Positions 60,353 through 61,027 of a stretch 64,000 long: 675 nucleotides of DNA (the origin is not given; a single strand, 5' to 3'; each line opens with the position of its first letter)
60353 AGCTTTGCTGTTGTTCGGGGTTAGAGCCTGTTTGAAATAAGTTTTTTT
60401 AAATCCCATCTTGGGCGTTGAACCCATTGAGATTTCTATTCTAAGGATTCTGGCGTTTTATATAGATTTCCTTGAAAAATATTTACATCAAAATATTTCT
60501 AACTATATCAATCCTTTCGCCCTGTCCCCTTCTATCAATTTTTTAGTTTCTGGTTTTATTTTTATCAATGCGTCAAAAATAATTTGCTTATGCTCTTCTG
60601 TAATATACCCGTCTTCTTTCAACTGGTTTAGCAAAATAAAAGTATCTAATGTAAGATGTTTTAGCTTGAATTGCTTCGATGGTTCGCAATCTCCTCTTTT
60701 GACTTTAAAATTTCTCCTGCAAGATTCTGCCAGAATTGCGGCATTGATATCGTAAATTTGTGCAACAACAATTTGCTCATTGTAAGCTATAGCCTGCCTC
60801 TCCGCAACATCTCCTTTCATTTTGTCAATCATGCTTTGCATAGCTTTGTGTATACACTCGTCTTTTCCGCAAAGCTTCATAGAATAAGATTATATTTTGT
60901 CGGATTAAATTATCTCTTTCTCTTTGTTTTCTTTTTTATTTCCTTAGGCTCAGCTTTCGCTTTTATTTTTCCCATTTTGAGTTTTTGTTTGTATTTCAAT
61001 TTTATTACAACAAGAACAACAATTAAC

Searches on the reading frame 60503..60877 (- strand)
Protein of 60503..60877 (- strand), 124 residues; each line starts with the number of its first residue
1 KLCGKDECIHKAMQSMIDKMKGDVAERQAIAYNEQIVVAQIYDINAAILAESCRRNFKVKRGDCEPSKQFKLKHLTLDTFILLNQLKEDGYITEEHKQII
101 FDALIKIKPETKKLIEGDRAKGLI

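Call 13: search_protein_families(library=pfam, proteins=[window:60503-60877:-], max_evalue=0.1)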
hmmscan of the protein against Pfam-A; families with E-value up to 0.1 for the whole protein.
window:60503-60877:- (124 aa): 1 family
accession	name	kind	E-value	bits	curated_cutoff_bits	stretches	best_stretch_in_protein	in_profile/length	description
PF01665.21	Rota_NSP3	-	0.049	13.1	25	1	16-83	195-264/311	Rotavirus non-structural protein NSP3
